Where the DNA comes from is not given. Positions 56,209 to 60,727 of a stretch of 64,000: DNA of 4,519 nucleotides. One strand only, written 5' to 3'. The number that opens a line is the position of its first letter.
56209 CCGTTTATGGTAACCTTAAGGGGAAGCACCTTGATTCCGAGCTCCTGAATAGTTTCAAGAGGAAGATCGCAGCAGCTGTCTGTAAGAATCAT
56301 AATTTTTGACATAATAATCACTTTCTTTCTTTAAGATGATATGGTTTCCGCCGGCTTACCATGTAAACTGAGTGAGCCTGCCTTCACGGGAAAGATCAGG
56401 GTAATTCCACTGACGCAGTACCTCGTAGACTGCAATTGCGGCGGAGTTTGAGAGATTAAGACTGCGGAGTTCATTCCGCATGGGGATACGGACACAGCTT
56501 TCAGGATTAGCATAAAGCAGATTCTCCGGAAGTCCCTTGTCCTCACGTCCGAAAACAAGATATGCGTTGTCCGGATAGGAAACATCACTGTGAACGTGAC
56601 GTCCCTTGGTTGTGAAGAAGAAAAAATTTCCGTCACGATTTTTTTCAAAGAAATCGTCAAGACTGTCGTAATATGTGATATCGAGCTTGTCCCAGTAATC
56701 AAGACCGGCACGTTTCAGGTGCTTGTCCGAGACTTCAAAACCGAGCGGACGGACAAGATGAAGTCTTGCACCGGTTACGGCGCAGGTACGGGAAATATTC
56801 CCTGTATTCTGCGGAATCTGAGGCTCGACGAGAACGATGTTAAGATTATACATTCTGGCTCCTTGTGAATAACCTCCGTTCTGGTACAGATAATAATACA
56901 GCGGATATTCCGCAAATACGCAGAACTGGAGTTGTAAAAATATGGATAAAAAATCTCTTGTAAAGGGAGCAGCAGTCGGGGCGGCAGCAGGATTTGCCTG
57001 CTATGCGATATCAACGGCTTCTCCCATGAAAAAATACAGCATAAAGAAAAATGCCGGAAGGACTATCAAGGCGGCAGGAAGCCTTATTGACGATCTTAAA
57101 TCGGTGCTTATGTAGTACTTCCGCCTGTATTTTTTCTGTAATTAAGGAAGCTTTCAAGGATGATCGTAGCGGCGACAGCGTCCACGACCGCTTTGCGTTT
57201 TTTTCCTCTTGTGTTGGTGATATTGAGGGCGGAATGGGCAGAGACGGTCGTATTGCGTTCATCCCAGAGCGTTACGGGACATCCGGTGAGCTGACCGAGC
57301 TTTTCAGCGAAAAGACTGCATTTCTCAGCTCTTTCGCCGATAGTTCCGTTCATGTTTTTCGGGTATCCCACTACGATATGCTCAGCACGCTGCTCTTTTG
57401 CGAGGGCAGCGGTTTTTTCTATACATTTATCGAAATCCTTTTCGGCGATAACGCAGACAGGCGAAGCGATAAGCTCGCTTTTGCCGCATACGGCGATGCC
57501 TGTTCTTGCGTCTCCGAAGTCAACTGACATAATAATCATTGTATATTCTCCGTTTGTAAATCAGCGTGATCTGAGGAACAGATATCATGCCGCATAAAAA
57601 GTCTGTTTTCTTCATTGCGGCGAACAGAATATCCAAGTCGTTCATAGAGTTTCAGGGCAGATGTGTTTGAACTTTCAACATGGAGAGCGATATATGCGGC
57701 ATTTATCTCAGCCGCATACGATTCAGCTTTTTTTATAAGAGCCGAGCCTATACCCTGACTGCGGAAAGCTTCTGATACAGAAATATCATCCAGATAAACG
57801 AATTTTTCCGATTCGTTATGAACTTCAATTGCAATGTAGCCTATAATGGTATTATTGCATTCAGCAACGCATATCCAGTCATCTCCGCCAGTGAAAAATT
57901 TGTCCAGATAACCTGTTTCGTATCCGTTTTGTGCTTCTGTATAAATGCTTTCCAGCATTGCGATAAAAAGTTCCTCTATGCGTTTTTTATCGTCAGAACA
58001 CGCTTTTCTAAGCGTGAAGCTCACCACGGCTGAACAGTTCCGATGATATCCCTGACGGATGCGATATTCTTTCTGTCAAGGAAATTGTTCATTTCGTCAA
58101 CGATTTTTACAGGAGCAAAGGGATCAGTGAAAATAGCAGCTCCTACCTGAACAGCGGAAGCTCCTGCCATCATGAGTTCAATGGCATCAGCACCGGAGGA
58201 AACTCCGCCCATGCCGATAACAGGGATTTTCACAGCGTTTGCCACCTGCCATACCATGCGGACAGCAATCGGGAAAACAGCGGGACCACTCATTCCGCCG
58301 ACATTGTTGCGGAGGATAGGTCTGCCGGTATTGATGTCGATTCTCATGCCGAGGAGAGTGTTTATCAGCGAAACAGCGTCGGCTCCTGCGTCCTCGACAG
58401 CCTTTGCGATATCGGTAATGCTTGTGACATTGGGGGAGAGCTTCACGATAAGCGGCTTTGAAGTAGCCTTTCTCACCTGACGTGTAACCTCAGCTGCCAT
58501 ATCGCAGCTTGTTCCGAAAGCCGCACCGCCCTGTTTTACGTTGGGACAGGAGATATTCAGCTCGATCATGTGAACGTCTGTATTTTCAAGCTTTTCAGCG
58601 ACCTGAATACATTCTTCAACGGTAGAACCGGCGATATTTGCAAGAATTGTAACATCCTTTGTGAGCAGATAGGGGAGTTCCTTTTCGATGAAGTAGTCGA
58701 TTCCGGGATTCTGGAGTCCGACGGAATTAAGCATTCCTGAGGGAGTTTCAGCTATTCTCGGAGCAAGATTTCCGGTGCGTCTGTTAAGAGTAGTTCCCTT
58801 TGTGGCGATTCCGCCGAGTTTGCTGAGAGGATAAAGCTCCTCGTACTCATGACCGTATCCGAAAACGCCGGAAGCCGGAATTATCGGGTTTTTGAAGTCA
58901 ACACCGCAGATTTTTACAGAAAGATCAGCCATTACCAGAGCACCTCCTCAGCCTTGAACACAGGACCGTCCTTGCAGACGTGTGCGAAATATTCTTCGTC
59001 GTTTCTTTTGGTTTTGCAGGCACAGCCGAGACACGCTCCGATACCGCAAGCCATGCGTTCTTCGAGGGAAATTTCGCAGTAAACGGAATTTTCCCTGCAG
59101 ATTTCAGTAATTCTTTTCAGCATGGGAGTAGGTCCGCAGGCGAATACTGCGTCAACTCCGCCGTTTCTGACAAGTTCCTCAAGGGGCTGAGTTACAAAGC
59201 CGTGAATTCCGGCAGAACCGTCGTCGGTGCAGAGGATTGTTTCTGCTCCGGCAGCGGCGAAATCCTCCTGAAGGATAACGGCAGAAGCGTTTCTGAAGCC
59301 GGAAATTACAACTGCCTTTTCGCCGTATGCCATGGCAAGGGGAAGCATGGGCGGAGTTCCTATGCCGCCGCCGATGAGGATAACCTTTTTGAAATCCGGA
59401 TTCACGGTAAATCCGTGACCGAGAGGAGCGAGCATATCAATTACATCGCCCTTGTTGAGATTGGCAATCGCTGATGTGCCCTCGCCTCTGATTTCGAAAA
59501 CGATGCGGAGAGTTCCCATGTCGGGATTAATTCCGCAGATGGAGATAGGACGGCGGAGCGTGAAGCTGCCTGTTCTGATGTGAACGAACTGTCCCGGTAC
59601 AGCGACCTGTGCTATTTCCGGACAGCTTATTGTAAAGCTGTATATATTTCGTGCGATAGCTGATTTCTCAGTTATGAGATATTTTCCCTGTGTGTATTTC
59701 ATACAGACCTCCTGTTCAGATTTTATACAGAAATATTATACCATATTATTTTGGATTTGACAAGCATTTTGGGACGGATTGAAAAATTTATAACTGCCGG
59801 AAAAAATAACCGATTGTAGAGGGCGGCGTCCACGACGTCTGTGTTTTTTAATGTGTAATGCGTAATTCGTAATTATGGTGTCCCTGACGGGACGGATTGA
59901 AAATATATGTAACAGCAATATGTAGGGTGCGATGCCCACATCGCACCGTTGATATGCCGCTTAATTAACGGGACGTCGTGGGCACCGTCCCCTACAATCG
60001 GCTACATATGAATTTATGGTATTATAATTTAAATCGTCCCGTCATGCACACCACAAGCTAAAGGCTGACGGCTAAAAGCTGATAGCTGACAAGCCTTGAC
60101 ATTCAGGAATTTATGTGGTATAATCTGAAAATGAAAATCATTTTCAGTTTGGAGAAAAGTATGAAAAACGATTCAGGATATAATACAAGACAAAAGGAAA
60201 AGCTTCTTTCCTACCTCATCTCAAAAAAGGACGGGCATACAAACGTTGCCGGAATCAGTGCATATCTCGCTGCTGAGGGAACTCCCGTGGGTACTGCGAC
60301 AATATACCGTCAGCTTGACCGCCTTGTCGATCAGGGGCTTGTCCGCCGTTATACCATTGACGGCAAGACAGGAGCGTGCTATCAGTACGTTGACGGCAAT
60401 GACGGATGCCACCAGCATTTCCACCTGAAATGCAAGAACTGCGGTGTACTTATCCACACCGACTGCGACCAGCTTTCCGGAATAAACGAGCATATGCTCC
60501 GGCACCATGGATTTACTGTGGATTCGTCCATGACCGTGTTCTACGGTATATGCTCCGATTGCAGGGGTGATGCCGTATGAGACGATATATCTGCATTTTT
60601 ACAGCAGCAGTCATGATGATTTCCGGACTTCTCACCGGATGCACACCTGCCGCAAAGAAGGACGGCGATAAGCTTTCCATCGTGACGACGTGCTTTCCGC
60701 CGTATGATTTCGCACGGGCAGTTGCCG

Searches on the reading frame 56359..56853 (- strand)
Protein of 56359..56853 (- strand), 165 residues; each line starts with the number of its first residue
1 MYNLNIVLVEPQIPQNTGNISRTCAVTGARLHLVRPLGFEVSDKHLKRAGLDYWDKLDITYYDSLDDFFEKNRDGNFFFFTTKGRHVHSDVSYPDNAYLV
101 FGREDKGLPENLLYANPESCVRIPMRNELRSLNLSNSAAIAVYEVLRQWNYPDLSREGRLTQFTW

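Call 16: search_protein_families(library=pfam, proteins=[window:56359-56853:-], max_evalue=0.01)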
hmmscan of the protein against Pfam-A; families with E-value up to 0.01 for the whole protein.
window:56359-56853:- (165 aa): 1 family
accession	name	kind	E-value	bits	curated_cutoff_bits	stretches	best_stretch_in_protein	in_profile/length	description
PF00588.24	SpoU_methylase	-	8.7e-37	126.8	29.7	1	4-143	2-142/142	SpoU rRNA Methylase family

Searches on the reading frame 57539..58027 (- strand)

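Call 16: search_protein_families(library=pfam, proteins=[window:57539-58027:-], max_evalue=0.01)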
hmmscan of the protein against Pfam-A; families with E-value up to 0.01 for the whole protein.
window:57539-58027:- (163 aa): 10 families
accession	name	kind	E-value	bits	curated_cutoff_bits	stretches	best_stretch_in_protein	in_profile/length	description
PF00583.31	Acetyltransf_1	-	7.8e-22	78.2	20.7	1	32-133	12-116/116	Acetyltransferase (GNAT) family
PF13508.13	Acetyltransf_7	-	2.2e-16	60.4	27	1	52-134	5-83/84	Acetyltransferase (GNAT) domain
PF13673.13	Acetyltransf_10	-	4.7e-15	56.1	23.6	1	44-142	25-116/128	Acetyltransferase (GNAT) domain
PF08445.16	FR47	-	3.9e-07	30.4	22.1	1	77-139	22-83/86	FR47-like protein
PF13420.13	Acetyltransf_4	-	4e-06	27.4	24.3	1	53-141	53-142/155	Acetyltransferase (GNAT) domain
PF13302.13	Acetyltransf_3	-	0.0004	21.5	25.4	1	42-133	42-137/138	Acetyltransferase (GNAT) domain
PF14542.12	Acetyltransf_CG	-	0.0009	19.8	30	1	62-107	12-55/80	GCN5-related N-acetyl-transferase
PF13527.13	Acetyltransf_9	-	0.0024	18.3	25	1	49-135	40-126/127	Acetyltransferase (GNAT) domain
PF17013.11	Acetyltransf_15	-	0.0025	17.7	35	1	69-133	65-136/210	Putative acetyl-transferase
PF12568.14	PanZ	-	0.0031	17.4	22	1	51-119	39-104/128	Acetyltransferase (GNAT) domain, PanZ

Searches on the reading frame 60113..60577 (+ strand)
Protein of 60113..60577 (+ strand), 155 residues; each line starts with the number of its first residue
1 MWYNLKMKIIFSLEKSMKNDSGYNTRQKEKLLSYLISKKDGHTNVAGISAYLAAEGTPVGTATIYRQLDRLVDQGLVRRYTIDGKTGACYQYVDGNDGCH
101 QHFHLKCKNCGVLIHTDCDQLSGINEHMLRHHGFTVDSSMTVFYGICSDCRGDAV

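Call 16: search_protein_families(library=pfam, proteins=[window:60113-60577:+], max_evalue=0.01)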
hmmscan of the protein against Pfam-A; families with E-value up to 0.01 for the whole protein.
window:60113-60577:+ (155 aa): 2 families
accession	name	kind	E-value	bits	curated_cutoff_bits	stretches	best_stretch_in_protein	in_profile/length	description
PF01475.25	FUR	-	1.6e-17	64.2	23.1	1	24-138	6-115/121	Ferric uptake regulator family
PF03551.20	PadR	-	0.0053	17.2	27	1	52-83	19-53/75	Transcriptional regulator PadR-like family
